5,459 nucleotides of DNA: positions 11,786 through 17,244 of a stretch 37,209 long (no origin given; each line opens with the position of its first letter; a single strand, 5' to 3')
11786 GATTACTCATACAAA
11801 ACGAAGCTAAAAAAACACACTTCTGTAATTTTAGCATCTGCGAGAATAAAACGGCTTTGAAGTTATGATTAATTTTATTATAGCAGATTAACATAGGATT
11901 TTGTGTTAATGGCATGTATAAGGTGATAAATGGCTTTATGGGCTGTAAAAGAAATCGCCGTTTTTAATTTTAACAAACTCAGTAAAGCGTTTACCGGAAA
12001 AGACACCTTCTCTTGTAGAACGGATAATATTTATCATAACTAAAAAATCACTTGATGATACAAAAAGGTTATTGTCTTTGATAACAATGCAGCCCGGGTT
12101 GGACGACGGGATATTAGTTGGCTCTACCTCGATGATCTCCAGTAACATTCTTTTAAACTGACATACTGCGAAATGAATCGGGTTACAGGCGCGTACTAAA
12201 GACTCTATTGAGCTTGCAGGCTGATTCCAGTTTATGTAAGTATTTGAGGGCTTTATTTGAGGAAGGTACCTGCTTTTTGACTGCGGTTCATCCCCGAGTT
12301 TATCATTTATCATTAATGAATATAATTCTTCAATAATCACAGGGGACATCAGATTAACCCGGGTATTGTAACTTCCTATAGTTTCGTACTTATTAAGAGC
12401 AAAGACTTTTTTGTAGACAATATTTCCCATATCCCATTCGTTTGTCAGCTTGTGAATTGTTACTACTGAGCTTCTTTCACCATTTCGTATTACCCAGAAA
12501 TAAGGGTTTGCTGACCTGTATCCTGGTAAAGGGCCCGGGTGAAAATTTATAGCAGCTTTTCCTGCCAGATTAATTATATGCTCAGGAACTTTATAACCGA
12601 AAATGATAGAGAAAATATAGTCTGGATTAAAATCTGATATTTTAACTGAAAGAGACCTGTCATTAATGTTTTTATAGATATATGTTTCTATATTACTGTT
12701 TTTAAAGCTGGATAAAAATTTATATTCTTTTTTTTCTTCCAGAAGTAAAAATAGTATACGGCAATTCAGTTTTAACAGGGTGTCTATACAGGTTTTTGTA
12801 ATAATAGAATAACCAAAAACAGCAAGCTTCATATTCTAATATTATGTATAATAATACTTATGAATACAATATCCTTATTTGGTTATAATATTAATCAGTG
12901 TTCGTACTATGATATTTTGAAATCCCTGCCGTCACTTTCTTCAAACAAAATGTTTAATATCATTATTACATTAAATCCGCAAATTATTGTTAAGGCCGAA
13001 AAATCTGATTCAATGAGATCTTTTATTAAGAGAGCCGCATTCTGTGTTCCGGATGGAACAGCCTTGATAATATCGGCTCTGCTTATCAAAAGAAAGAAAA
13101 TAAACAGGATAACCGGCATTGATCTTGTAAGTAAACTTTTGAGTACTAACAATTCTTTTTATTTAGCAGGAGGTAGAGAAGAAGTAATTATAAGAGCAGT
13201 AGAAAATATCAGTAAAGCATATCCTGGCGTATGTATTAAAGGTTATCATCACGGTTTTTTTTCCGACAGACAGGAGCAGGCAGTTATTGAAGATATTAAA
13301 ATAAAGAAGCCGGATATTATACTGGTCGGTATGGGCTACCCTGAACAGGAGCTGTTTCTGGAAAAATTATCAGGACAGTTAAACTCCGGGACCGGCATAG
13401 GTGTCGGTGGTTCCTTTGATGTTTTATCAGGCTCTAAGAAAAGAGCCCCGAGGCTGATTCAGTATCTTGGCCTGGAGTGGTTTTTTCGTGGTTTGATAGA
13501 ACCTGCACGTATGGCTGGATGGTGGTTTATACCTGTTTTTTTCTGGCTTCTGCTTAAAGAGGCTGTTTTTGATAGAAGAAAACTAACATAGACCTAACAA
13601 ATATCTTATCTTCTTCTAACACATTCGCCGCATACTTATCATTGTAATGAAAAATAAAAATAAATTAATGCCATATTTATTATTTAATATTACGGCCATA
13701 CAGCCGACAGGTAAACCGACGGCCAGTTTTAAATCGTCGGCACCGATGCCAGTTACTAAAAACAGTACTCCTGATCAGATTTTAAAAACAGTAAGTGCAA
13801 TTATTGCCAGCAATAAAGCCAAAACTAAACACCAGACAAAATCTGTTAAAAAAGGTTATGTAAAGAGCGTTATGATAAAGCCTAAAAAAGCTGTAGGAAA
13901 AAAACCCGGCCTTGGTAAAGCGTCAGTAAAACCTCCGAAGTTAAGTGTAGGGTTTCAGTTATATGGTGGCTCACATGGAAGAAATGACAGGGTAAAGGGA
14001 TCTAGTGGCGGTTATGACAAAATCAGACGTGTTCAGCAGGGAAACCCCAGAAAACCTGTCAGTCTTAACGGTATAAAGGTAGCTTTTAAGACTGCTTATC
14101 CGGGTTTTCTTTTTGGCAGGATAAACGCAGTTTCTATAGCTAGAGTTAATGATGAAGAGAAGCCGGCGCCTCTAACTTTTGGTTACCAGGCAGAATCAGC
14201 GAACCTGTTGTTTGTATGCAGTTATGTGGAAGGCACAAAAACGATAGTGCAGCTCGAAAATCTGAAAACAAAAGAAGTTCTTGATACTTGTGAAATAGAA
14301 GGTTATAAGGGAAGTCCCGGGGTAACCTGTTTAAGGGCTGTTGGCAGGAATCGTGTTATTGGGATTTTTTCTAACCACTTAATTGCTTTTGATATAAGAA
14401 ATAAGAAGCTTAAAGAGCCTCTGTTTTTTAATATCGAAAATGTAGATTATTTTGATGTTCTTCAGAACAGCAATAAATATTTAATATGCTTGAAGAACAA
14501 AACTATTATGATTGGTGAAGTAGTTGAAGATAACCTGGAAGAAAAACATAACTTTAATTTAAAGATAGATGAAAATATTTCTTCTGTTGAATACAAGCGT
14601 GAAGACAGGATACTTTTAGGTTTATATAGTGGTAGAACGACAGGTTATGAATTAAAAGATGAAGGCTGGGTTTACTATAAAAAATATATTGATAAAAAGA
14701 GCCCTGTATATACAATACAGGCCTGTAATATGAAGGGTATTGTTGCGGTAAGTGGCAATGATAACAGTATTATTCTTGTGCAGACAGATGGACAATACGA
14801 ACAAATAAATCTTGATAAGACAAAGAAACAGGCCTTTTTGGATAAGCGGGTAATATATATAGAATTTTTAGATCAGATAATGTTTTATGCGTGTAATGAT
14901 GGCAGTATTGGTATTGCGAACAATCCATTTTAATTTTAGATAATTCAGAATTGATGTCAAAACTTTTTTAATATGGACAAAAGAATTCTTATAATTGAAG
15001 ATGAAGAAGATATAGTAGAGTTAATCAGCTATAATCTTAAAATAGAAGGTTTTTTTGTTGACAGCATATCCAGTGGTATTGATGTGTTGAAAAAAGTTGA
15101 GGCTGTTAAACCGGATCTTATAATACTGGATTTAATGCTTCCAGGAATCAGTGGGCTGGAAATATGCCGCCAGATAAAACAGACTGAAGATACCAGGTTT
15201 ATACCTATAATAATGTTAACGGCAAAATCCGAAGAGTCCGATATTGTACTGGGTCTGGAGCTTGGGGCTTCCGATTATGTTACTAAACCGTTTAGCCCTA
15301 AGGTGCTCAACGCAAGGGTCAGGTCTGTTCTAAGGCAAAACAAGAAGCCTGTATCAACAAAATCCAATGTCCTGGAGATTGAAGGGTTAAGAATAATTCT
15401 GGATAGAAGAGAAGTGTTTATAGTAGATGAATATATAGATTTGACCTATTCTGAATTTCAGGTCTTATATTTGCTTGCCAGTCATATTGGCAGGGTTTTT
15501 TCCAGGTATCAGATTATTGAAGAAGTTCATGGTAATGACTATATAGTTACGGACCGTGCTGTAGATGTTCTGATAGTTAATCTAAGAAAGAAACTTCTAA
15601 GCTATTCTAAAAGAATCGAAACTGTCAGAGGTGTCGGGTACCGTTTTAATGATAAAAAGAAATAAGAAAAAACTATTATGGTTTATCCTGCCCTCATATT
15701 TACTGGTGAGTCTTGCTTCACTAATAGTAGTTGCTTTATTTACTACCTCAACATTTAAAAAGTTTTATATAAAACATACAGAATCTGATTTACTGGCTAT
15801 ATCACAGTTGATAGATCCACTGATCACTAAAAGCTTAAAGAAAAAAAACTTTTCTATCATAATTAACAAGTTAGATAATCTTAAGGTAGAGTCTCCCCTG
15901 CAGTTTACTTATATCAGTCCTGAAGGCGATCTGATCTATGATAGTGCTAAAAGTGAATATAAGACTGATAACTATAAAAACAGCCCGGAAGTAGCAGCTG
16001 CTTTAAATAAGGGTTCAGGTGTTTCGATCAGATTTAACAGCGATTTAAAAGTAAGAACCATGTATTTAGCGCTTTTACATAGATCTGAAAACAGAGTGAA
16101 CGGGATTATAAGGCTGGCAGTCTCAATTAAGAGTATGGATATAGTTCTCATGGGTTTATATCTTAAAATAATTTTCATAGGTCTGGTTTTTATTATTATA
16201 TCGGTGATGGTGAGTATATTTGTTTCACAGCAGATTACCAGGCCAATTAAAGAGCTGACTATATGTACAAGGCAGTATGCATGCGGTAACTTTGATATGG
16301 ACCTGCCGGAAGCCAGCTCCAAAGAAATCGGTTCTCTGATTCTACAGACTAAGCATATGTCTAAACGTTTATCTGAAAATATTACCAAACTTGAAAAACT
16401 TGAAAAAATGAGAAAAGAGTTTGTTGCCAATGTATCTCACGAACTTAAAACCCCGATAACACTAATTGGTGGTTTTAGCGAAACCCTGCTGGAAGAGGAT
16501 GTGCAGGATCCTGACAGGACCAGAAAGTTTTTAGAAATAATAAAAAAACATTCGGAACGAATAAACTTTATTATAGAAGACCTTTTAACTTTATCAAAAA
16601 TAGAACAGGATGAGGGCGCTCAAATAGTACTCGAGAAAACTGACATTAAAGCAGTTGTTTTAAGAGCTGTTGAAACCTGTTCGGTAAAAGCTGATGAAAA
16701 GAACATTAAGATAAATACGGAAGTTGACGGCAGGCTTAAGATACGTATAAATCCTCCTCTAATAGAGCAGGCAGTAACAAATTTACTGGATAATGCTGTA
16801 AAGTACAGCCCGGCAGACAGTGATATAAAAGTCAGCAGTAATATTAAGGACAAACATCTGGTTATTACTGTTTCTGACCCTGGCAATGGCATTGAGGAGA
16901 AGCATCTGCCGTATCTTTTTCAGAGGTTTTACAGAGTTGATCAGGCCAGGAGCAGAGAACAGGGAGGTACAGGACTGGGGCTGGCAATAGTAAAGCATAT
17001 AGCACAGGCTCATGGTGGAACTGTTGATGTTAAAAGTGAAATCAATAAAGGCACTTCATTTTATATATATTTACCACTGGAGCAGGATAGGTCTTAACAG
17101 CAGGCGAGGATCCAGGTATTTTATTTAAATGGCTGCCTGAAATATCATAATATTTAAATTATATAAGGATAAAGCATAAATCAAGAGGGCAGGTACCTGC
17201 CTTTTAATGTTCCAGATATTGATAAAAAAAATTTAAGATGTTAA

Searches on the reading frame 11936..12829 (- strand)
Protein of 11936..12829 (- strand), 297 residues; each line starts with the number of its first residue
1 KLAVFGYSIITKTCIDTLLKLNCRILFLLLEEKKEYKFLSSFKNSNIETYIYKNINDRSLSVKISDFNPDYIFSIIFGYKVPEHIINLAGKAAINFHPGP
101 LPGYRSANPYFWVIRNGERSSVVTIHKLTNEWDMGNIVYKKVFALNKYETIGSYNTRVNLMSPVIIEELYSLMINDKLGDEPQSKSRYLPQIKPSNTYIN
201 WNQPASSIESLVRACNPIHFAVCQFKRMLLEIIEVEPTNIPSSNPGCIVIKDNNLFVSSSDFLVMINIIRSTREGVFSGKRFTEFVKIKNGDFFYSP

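Call 57: search_protein_families(library=pfam, proteins=[window:11936-12829:-], max_evalue=0.001)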
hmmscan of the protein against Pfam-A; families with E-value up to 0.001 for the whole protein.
window:11936-12829:- (297 aa): 2 families
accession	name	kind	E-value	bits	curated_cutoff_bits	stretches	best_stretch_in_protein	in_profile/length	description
PF00551.24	Formyl_trans_N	-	1.3e-14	54.8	26.1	1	50-159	61-170/181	Formyl transferase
PF02911.23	Formyl_trans_C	-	7.3e-11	42.6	21.1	1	191-273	1-86/100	Formyl transferase, C-terminal domain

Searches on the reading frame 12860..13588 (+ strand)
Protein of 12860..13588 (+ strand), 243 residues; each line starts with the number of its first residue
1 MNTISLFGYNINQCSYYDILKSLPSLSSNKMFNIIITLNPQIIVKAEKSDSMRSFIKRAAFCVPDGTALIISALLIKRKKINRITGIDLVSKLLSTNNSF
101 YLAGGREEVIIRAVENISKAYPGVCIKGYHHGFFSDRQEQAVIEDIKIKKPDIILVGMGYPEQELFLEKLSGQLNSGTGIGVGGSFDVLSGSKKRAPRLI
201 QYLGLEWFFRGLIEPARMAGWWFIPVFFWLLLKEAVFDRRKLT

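Call 58: search_protein_families(library=pfam, proteins=[window:12860-13588:+], max_evalue=0.001)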
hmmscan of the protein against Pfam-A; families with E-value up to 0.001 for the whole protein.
window:12860-13588:+ (243 aa): 1 family
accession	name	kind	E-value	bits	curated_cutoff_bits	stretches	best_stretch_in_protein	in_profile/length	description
PF03808.19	Glyco_tran_WecG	-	5.9e-48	163.3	27.4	1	59-219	1-165/168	Glycosyl transferase WecG/TagA/CpsF family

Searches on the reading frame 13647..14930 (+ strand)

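Call 58: search_protein_families(library=pfam, proteins=[window:13647-14930:+], max_evalue=0.001)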
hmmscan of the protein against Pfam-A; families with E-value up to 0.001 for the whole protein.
window:13647-14930:+ (428 aa): 0 families

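Call 62: search_protein_families(library=padloc, proteins=[window:13647-14930:+], max_evalue=0.01)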
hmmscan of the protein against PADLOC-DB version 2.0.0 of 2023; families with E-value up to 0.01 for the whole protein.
window:13647-14930:+ (428 aa): 1 family
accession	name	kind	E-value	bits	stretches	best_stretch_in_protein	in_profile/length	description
PDLC03384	MTase_II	-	0.0058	13.5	1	242-324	97-174/377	Type II methyltransferase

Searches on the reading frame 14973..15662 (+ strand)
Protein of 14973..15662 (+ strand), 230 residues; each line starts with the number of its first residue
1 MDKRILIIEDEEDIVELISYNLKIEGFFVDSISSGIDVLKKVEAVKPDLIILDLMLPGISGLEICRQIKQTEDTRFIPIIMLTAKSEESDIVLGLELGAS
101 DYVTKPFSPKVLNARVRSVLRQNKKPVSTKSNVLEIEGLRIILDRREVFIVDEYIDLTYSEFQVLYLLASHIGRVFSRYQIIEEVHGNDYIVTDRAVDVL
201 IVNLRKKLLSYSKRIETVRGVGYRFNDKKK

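Call 14: search_protein_families(library=pfam, proteins=[window:14973-15662:+], max_evalue=0.001)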
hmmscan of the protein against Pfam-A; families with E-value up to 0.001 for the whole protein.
window:14973-15662:+ (230 aa): 2 families
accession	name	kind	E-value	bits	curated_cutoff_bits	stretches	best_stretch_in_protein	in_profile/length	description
PF00072.30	Response_reg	-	3.8e-29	101.5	30.2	1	5-116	1-110/111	Response regulator receiver domain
PF00486.34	Trans_reg_C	-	3.1e-22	78.9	26.2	1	154-225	3-77/77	Transcriptional regulatory protein, C terminal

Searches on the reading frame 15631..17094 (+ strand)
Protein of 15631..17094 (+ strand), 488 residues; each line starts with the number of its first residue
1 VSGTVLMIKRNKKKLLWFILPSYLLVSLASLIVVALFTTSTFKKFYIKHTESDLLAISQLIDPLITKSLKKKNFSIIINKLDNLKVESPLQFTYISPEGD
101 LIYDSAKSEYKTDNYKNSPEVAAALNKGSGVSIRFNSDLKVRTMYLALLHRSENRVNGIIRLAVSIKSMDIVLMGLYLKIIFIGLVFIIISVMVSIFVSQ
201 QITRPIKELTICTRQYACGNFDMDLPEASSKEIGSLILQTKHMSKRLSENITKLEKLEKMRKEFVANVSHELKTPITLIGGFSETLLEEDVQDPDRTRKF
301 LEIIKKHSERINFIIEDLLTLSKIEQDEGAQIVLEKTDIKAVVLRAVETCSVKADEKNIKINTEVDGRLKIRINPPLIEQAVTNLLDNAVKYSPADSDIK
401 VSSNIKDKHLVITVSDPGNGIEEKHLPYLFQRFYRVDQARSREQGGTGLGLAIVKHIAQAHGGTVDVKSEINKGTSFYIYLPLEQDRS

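Call 14: search_protein_families(library=pfam, proteins=[window:15631-17094:+], max_evalue=0.001)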
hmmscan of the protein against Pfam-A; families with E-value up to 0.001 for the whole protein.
window:15631-17094:+ (488 aa): 5 families
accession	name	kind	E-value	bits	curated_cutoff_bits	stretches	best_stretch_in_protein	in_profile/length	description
PF02518.31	HATPase_c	-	1.5e-31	109.5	26.4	1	375-484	3-110/111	Histidine kinase-, DNA gyrase B-, and HSP90-like ATPase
PF00512.31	HisKA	-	5.1e-21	74.9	26.9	1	260-326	1-65/66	His Kinase A (phospho-acceptor) domain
PF14501.12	HATPase_c_5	-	2.3e-05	24.6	22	1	380-470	8-91/102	GHKL domain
PF13581.12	HATPase_c_2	-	0.00047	20.6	27.4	0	379-460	33-111/127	Histidine kinase-like ATPase domain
PF13589.12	HATPase_c_3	-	0.00099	19.6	25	0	379-451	4-77/137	Histidine kinase-, DNA gyrase B-, and HSP90-like ATPase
